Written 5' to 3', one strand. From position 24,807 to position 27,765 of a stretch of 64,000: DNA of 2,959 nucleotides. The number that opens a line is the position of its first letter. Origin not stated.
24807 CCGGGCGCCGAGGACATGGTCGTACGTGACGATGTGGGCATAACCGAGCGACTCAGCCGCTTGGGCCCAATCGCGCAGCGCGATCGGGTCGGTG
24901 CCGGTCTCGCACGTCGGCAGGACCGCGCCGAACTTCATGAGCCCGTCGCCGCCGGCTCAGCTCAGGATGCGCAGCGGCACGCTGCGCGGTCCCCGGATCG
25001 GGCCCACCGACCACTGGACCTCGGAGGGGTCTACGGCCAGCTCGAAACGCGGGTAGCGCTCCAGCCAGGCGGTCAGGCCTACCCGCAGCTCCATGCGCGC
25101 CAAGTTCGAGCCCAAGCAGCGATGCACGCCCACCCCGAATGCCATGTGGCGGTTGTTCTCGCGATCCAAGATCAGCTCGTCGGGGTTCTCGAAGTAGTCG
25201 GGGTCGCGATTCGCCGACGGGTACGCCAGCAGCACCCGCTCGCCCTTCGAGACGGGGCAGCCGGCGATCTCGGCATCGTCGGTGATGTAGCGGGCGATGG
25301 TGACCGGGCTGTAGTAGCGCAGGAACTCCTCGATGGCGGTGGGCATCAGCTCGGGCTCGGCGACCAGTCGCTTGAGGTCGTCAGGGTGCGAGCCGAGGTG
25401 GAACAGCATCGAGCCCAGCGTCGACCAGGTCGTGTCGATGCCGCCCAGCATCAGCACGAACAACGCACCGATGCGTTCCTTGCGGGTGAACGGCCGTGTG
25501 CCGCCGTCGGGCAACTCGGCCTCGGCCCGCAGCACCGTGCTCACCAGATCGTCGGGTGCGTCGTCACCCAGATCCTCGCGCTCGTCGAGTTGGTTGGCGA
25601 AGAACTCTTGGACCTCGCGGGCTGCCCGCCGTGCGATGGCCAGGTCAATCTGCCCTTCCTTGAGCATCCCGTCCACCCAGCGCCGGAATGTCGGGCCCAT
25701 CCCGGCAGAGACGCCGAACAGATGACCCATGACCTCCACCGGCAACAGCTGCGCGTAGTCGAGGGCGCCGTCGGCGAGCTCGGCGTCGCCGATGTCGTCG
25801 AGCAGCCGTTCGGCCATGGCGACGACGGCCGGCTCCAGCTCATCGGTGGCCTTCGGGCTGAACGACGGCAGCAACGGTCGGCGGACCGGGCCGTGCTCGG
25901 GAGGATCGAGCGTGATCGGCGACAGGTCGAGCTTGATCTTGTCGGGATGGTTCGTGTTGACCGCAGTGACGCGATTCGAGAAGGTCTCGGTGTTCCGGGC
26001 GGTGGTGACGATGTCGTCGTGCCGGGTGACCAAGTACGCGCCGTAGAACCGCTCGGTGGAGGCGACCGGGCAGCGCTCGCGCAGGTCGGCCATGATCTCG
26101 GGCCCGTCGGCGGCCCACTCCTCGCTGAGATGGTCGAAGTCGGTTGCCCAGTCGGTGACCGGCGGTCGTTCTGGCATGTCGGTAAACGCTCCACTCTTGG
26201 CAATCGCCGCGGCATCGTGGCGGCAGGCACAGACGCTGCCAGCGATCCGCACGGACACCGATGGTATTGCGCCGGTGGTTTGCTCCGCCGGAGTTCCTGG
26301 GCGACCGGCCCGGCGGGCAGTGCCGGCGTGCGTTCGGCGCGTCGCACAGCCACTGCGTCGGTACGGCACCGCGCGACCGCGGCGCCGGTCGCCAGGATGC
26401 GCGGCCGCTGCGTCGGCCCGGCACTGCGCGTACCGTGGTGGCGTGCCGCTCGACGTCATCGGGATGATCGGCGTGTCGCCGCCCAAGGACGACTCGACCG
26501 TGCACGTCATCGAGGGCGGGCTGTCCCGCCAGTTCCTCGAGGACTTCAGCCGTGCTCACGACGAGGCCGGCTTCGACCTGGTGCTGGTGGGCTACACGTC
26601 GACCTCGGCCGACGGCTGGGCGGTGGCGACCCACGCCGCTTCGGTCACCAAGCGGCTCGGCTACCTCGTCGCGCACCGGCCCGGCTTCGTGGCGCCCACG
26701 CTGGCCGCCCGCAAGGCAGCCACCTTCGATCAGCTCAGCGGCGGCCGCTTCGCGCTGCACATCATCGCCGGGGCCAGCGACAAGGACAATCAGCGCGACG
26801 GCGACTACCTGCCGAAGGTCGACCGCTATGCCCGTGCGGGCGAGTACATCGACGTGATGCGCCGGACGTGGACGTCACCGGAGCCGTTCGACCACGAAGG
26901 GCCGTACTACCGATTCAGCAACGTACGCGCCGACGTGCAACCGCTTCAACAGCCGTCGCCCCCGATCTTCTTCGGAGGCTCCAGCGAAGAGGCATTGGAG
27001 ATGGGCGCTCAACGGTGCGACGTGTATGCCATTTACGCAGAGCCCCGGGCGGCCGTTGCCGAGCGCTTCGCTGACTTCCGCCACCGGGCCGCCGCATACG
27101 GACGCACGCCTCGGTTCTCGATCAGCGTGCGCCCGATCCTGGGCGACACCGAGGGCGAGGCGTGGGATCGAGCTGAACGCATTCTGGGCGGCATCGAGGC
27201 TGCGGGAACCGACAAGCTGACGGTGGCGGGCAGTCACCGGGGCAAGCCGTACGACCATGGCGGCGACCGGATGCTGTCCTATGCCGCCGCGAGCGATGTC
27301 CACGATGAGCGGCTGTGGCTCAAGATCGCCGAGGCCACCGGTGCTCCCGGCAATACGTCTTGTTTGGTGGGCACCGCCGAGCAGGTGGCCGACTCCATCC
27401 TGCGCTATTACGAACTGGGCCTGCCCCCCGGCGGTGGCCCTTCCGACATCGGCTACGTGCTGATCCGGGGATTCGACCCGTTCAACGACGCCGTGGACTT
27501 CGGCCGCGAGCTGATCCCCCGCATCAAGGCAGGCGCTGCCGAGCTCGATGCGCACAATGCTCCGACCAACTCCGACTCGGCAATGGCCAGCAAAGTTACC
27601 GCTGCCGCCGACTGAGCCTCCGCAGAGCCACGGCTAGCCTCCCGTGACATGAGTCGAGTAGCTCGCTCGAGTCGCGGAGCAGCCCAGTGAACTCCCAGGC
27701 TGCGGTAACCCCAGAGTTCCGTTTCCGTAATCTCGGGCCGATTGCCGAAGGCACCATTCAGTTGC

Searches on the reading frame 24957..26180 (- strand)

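Call 72: search_protein_families(library=pfam, proteins=[window:24957-26180:-], max_evalue=0.001)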
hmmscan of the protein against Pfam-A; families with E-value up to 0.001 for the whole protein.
window:24957-26180:- (407 aa): 1 family
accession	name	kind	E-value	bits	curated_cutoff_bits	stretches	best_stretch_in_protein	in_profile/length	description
PF00067.27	p450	-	1.2e-33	117.1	22.8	1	185-376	211-432/462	Cytochrome P450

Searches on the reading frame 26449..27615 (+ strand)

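Call 72: search_protein_families(library=pfam, proteins=[window:26449-27615:+], max_evalue=0.001)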
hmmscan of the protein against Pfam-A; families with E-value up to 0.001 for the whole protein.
window:26449-27615:+ (388 aa): 1 family
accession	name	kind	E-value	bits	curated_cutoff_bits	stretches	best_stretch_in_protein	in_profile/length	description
PF00296.26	Bac_luciferase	-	1.1e-61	209.3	27.9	1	28-324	23-311/314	Luciferase-like monooxygenase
